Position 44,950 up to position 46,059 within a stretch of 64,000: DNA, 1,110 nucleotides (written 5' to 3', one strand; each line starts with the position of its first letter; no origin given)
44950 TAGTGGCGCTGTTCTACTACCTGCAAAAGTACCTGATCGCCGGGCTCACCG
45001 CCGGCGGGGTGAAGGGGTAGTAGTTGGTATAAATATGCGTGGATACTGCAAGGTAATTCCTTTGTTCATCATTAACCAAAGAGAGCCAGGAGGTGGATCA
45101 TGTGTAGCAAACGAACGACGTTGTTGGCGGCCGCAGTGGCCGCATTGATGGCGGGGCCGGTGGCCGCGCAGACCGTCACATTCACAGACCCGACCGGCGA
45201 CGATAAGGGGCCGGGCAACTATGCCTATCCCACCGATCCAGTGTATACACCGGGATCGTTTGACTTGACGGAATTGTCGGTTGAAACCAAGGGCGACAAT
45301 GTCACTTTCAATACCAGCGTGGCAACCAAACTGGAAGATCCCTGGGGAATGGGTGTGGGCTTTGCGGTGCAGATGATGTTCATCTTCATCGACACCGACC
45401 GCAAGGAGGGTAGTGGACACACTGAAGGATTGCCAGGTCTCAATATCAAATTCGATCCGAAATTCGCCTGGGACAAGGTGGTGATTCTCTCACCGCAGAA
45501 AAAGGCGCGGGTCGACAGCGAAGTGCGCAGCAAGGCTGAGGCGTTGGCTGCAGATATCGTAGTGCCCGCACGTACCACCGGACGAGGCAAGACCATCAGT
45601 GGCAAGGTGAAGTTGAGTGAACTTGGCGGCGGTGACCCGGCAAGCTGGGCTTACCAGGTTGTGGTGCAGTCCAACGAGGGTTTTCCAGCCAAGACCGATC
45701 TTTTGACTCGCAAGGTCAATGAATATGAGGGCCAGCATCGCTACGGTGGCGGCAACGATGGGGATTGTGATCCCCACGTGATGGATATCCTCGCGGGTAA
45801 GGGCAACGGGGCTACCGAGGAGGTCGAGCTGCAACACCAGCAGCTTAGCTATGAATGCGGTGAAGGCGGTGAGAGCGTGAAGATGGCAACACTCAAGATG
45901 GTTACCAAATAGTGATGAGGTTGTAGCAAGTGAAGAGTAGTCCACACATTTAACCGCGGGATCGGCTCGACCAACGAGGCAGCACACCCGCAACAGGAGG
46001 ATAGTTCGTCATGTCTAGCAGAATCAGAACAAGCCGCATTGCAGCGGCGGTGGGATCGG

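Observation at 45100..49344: Two paralogous secreted proteins share an N-terminal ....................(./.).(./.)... domain, and one carries a C-terminal SHOCT domain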

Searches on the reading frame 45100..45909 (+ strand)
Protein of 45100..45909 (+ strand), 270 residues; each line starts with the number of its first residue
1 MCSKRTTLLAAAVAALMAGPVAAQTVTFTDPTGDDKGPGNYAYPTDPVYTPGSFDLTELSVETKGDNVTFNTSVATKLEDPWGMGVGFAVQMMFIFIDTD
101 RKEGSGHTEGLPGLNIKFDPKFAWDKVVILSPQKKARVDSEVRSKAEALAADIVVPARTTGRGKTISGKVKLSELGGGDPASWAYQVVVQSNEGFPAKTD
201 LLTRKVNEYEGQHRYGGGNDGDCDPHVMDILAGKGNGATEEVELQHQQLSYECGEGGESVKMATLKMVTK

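Call 4: search_protein_families(library=pfam, proteins=[window:45100-45909:+], max_evalue=1)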
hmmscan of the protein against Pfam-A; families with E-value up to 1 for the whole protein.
window:45100-45909:+ (270 aa): 1 family
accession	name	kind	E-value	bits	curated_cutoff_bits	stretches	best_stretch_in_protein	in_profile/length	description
PF09985.14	Glucodextran_C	-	2.1e-57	194.7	22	1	27-253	3-216/228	C-terminal binding-module, SLH-like, of glucodextranase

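Call 5: search_protein_families(library=ncbifam, proteins=[window:45100-45909:+], max_evalue=1)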
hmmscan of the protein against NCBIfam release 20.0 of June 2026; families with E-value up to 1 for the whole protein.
window:45100-45909:+ (270 aa): 1 family
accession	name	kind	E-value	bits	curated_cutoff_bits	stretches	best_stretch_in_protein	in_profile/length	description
NF011974.0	PRK15443.2-1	subfamily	0.057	13.7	171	1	164-202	9-46/110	diol dehydratase small subunit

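Call 8: find_homologous_proteins(query=window:45100-45909:+)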
Query window:45100-45909:+ (270 aa): 2142 proteins with E <= 0.001 among 8000 candidates; the best 120 are listed.
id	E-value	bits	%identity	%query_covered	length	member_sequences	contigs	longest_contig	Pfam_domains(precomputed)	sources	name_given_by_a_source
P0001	1.1e-178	610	100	100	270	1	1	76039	PF09985.15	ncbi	ncbi:MAG: glucodextranase DOMON-like domain-containing protein [Pseudomonadota bacterium]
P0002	3.9e-127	441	71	96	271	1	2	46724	PF09985.15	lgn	-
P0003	1.0e-124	434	71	100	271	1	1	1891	PF09985.15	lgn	-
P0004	1.1e-124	433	71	100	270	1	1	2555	PF09985.15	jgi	jgi:carbohydrate-binding DOMON domain-containing protein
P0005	7.3e-124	431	71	99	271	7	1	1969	PF09985.15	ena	-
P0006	3.7e-123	428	71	97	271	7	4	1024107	PF09985.15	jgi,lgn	-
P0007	4.4e-122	425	69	100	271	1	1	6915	PF09985.15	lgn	-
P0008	7.8e-121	421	71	100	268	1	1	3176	PF09985.15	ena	-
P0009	1.7e-120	420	67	100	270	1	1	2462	PF09985.15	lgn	-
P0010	1.1e-119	417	69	99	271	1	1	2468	PF09985.15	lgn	-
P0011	1.1e-118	414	72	91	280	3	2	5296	PF09985.15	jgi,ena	-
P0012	2.6e-118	413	70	99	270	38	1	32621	PF09985.15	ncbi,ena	-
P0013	3.5e-118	412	68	96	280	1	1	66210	PF09985.15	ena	-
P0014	4.0e-118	412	71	91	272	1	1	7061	PF09985.15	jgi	jgi:carbohydrate-binding DOMON domain-containing protein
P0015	5.0e-118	412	71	94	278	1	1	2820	PF09985.15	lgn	-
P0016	5.5e-118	411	67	97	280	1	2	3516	PF09985.15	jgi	jgi:hypothetical protein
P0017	6.9e-118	411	71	92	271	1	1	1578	PF09985.15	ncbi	-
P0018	7.1e-118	411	68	96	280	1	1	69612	PF09985.15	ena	-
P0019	9.4e-118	411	70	99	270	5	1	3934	PF09985.15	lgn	-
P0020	1.1e-117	410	71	91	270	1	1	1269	PF09985.15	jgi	jgi:carbohydrate-binding DOMON domain-containing protein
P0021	1.2e-117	410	69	91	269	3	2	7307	PF09985.15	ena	-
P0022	1.5e-117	410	69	97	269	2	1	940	PF09985.15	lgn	-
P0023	1.8e-117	410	69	91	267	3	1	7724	PF09985.15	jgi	-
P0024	3.6e-117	409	68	96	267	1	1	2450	PF09985.15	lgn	-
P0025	3.9e-117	409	69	93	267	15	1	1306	PF09985.15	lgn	-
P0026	4.0e-117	409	67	100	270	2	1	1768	PF09985.15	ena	-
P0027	5.3e-117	408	69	96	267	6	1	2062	PF09985.15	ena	-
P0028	7.5e-117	408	72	93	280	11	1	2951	PF09985.15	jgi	jgi:carbohydrate-binding DOMON domain-containing protein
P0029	9.2e-117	407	70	92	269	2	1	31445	PF09985.15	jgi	-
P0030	1.3e-116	407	69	93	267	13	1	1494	PF09985.15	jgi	jgi:carbohydrate-binding DOMON domain-containing protein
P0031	1.6e-116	407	69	99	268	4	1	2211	PF09985.15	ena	-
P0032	2.5e-116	406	68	99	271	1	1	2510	PF09985.15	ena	-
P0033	2.5e-116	406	69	92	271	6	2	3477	PF09985.15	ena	-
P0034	2.6e-116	406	69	93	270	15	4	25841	PF09985.15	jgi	-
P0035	2.6e-116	406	67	99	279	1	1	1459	PF09985.15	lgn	-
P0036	3.1e-116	406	67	96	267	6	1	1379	PF09985.15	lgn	-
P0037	3.3e-116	406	70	92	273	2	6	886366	PF09985.15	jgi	jgi:carbohydrate-binding DOMON domain-containing protein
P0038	5.5e-116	405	71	99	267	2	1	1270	PF09985.15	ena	-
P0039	1.1e-115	404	71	91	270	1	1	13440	PF09985.15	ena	-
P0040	1.1e-115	404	69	93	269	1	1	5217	PF09985.15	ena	-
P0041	1.7e-115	403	68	97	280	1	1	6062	PF09985.15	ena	-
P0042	1.7e-115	403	69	91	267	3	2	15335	PF09985.15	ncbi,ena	-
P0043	1.7e-115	403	67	93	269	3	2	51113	PF09985.15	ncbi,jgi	jgi:carbohydrate-binding DOMON domain-containing protein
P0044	2.7e-115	403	67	99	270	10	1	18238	PF09985.15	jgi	-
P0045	4.0e-115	402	71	91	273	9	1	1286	PF09985.15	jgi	jgi:carbohydrate-binding DOMON domain-containing protein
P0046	7.0e-115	401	66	99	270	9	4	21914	PF09985.15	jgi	jgi:carbohydrate-binding DOMON domain-containing protein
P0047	8.9e-115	401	70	91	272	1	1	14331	PF09985.15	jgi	jgi:carbohydrate-binding DOMON domain-containing protein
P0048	9.0e-115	401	67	99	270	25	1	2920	PF09985.15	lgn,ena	-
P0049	1.1e-114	401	71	91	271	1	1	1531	PF09985.15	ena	-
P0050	1.6e-114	400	68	99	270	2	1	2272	PF09985.15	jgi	-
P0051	1.7e-114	400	69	91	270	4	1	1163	PF09985.15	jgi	jgi:carbohydrate-binding DOMON domain-containing protein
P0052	1.8e-114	400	66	100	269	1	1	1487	PF09985.15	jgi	-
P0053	1.9e-114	400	67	99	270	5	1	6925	PF09985.15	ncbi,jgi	-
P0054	2.0e-114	400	67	100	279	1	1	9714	PF09985.15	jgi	jgi:carbohydrate-binding DOMON domain-containing protein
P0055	5.5e-114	398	68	92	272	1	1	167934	PF09985.15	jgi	-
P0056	6.5e-114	398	70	91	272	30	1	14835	PF09985.15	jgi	jgi:carbohydrate-binding DOMON domain-containing protein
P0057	6.9e-114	398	66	100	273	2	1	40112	PF09985.15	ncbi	-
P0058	1.1e-113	397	67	99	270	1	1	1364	PF09985.15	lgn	-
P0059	1.3e-113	397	70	91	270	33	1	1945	PF09985.15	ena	-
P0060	1.6e-113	397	65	99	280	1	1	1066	PF09985.15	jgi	jgi:hypothetical protein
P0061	1.7e-113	397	64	99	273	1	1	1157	PF09985.15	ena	-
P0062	1.9e-113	397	67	99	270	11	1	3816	PF09985.15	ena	-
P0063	2.2e-113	396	66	98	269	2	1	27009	PF09985.15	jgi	jgi:carbohydrate-binding DOMON domain-containing protein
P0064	2.6e-113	396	66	96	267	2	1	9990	PF09985.15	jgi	jgi:carbohydrate-binding DOMON domain-containing protein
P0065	2.8e-113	396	69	95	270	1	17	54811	PF09985.15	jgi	jgi:carbohydrate-binding DOMON domain-containing protein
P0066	3.0e-113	396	67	99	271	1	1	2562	PF09985.15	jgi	jgi:carbohydrate-binding DOMON domain-containing protein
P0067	3.2e-113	396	66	100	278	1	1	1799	PF09985.15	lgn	-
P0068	3.6e-113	396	71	92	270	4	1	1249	PF09985.15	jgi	-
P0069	3.6e-113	396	64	99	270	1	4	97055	PF09985.15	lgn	-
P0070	3.7e-113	396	70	91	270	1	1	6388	PF09985.15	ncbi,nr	ncbi:MAG TPA: glucodextranase DOMON-like domain-containing protein [Steroidobacteraceae bacterium]|n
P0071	5.3e-113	395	67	93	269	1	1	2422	PF09985.15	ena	-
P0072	5.3e-113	395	66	95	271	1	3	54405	PF09985.15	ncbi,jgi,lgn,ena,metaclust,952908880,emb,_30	jgi:carbohydrate-binding DOMON domain-containing protein|metaclust:\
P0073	8.2e-113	395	68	91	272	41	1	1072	PF09985.15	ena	-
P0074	9.6e-113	394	68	99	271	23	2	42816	PF09985.15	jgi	jgi:carbohydrate-binding DOMON domain-containing protein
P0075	1.0e-112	394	69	92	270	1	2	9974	PF09985.15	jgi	-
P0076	1.1e-112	394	64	99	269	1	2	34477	PF09985.15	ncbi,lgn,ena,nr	ncbi:MAG: glucodextranase DOMON-like domain-containing protein [Gammaproteobacteria bacterium]|nr:gl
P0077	2.0e-112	393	69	91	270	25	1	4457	PF09985.15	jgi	jgi:carbohydrate-binding DOMON domain-containing protein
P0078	2.0e-112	393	69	92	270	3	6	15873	PF09985.15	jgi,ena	-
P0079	2.3e-112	393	69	91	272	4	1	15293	PF09985.15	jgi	jgi:carbohydrate-binding DOMON domain-containing protein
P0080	2.6e-112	393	67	92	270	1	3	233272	PF09985.15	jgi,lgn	jgi:carbohydrate-binding DOMON domain-containing protein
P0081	3.1e-112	393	66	91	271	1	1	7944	PF09985.15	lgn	-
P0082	3.2e-112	393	69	92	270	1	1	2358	PF09985.15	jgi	jgi:carbohydrate-binding DOMON domain-containing protein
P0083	3.2e-112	393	65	100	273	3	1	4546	PF09985.15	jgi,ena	jgi:carbohydrate-binding DOMON domain-containing protein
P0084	3.3e-112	393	65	99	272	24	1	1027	PF09985.15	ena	-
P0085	3.7e-112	392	69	98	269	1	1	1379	PF09985.15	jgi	jgi:carbohydrate-binding DOMON domain-containing protein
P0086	3.8e-112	392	65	99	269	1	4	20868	PF09985.15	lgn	-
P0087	4.4e-112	392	67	100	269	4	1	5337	PF09985.15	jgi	jgi:carbohydrate-binding DOMON domain-containing protein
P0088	5.7e-112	392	69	91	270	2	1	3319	PF09985.15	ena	-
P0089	6.8e-112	392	67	97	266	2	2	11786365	PF09985.15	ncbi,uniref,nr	ncbi:Glucodextran-C domain-containing protein [Sulfidibacter corallicola]|uniref:Glucodextranase-lik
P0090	6.9e-112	391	66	99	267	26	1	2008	PF09985.15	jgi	-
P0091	9.4e-112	391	70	91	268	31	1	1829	PF09985.15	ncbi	-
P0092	9.7e-112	391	68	91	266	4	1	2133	PF09985.15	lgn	-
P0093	1.3e-111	391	64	97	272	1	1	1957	PF09985.15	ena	-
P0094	1.7e-111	390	67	91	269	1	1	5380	PF09985.15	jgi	jgi:carbohydrate-binding DOMON domain-containing protein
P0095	2.0e-111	390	67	93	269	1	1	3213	PF09985.15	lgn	-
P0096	2.0e-111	390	67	96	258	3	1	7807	PF09985.15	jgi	jgi:carbohydrate-binding DOMON domain-containing protein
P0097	2.3e-111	390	66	99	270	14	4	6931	PF09985.15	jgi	jgi:carbohydrate-binding DOMON domain-containing protein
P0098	2.3e-111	390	68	91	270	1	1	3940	PF09985.15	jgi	jgi:carbohydrate-binding DOMON domain-containing protein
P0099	3.0e-111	389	66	99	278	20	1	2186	PF09985.15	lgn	-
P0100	3.7e-111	389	65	99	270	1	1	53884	PF09985.15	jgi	jgi:carbohydrate-binding DOMON domain-containing protein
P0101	4.8e-111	389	65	99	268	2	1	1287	PF09985.15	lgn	-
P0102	5.2e-111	389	65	99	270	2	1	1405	PF09985.15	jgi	jgi:carbohydrate-binding DOMON domain-containing protein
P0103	5.2e-111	389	65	99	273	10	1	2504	PF09985.15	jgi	jgi:carbohydrate-binding DOMON domain-containing protein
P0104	7.0e-111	388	68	97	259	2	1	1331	PF09985.15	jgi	jgi:carbohydrate-binding DOMON domain-containing protein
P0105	7.3e-111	388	68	91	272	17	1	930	PF09985.15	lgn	-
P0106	8.3e-111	388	64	99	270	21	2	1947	PF09985.15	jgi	jgi:carbohydrate-binding DOMON domain-containing protein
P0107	8.8e-111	388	65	99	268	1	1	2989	PF09985.15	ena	-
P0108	1.1e-110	388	64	100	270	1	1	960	PF09985.15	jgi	jgi:carbohydrate-binding DOMON domain-containing protein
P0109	1.1e-110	388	66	92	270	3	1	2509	PF09985.15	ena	-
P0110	1.2e-110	387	67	99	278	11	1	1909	PF09985.15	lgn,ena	-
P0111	1.2e-110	387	67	100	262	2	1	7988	PF09985.15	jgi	jgi:carbohydrate-binding DOMON domain-containing protein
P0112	1.2e-110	387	66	100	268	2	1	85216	PF09985.15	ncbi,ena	-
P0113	1.2e-110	387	68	91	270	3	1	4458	PF09985.15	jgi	-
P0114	1.2e-110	387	65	98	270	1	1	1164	PF09985.15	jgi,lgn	jgi:carbohydrate-binding DOMON domain-containing protein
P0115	1.3e-110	387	64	100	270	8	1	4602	PF09985.15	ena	-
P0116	2.5e-110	386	66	97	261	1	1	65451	PF09985.15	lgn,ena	-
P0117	2.6e-110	386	66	100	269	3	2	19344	PF09985.15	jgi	jgi:carbohydrate-binding DOMON domain-containing protein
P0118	2.8e-110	386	65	97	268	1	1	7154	PF09985.15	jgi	jgi:carbohydrate-binding DOMON domain-containing protein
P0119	3.2e-110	386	65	99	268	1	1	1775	PF09985.15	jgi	jgi:carbohydrate-binding DOMON domain-containing protein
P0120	3.2e-110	386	64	99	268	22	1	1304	PF09985.15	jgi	jgi:carbohydrate-binding DOMON domain-containing protein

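Call 9: find_encoding_contigs(protein=P0089, flank=10000, max_places=3)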
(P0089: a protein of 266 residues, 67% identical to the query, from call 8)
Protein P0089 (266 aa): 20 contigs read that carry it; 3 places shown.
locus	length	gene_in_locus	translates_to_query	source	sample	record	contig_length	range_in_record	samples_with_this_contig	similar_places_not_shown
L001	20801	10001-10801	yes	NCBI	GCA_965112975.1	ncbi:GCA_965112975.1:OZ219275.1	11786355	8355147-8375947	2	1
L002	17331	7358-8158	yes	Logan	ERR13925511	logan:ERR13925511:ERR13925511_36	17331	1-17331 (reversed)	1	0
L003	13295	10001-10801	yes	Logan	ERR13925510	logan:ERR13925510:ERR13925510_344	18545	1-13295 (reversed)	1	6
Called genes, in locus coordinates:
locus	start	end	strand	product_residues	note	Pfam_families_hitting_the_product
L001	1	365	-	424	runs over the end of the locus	PF00483:NTP_transferase, PF12804:NTP_transf_3 (weak), PF07959:Fucose_pyrophosphorylase (faint), PF25084:LbH_EIF2B, PF24894:Hexapep_GlmU, PF25087:GMPPB_C (weak)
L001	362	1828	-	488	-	PF08323:Glyco_transf_5, PF13439:Glyco_transf_4 (faint), PF13579:Glyco_trans_4_4 (faint), PF20706:GT4-conflict, PF00534:Glycos_transf_1, PF13692:Glyco_trans_1_4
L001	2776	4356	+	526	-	PF00128:Alpha-amylase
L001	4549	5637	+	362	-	PF00005:ABC_tran, PF02463:SMC_N (weak), PF13304:AAA_21 (faint), PF17912:OB_MalK, PF08402:TOBE_2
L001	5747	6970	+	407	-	PF01547:SBP_bac_1, PF13416:SBP_bac_8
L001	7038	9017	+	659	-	PF00528:BPD_transp_1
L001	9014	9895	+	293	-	PF00528:BPD_transp_1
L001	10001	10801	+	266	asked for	PF09985:Glucodextran_C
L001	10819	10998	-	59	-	-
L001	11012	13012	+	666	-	-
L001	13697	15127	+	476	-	PF13356:Arm-DNA-bind_3, PF00589:Phage_integrase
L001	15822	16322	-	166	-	-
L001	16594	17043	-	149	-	PF00072:Response_reg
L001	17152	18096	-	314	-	PF02899:Phage_int_SAM_1 (weak), PF00589:Phage_integrase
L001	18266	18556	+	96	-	-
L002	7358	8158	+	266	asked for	PF09985:Glucodextran_C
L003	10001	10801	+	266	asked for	PF09985:Glucodextran_C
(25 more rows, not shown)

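Call 10: find_encoding_contigs(protein=P0006, flank=10000, max_places=3)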
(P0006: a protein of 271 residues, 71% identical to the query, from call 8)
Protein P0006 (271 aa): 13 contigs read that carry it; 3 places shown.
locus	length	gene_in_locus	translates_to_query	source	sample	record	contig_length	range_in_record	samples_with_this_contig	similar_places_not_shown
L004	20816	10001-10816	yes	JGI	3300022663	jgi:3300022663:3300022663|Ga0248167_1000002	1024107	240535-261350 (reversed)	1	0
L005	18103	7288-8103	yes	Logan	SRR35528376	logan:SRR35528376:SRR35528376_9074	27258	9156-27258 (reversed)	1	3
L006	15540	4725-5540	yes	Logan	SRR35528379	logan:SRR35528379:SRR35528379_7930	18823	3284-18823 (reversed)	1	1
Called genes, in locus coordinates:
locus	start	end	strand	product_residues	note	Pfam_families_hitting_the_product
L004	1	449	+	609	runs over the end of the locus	PF02730:AFOR_N, PF01314:AFOR_C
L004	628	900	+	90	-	PF08666:SAF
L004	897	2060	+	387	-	PF04295:GD_AH_second, PF20629:GD_AH_C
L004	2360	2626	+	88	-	-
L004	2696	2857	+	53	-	-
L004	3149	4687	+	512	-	PF00128:Alpha-amylase, PF22026:Alpha-amylase_C_2, PF22460:Neopullulanase-like_C (weak)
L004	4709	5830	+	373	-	PF00005:ABC_tran, PF17912:OB_MalK, PF08402:TOBE_2 (weak), PF03459:TOBE (weak)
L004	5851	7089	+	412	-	PF01547:SBP_bac_1, PF13416:SBP_bac_8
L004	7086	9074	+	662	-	PF00528:BPD_transp_1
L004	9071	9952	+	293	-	PF00528:BPD_transp_1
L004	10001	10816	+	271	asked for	PF09985:Glucodextran_C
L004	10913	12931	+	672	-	-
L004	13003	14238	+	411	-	PF09985:Glucodextran_C, PF09851:SHOCT (faint)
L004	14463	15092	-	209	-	-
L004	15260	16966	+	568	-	PF17201:Cache_3-Cache_2, PF17203:sCache_3_2, PF17202:sCache_3_3, PF00672:HAMP, PF00015:MCPsignal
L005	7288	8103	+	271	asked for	PF09985:Glucodextran_C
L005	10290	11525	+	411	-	PF09985:Glucodextran_C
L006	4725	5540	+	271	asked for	PF09985:Glucodextran_C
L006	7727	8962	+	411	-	PF09985:Glucodextran_C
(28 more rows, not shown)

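Call 13: search_solved_structures(query=window:45100-45909:+, max_evalue=1, show_alignments=2)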
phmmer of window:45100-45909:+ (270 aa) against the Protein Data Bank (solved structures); distinct sequences matched with E-value up to 1: 2.
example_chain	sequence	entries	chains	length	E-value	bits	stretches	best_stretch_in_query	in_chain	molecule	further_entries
1ug9_A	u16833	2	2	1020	1.6e-19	73.8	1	27-189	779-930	glucodextranase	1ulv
9x81_A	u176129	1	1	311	0.00048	23.1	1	37-131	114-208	Alpha-amylase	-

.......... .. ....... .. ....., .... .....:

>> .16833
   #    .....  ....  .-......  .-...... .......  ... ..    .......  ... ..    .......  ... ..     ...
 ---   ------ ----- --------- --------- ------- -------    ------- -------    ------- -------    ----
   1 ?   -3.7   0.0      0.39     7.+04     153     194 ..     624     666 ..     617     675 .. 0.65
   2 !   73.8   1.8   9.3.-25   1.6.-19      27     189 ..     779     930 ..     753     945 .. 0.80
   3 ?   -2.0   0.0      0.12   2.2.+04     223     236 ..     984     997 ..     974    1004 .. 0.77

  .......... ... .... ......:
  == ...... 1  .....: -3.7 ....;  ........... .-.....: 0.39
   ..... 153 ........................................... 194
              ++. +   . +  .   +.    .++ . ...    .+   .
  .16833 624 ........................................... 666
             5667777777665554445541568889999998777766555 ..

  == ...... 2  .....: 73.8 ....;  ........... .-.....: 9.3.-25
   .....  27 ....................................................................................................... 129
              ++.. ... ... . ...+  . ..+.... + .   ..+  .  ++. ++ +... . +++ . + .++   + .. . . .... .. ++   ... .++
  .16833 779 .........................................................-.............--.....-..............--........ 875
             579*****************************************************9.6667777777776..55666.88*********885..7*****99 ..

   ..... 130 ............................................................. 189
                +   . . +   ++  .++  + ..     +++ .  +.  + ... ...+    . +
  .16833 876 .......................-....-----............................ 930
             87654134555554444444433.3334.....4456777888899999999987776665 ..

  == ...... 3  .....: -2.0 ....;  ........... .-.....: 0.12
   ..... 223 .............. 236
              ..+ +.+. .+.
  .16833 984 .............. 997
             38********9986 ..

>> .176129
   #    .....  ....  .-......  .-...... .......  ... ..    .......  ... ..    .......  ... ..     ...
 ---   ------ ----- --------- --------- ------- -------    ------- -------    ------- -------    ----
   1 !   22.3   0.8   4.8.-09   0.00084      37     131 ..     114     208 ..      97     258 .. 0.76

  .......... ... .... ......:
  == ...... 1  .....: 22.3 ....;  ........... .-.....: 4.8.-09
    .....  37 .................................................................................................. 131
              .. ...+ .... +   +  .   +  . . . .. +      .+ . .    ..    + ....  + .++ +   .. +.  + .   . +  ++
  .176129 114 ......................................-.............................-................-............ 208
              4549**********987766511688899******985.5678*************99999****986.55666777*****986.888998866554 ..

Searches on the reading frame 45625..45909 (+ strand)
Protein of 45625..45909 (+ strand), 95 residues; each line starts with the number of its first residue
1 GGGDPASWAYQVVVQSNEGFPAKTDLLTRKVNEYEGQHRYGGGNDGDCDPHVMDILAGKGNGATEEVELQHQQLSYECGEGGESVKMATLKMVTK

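Call 59: search_solved_structures(query=window:45625-45909:+, max_evalue=10, show_alignments=3)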
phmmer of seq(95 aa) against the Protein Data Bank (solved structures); distinct sequences matched with E-value up to 10: 0.
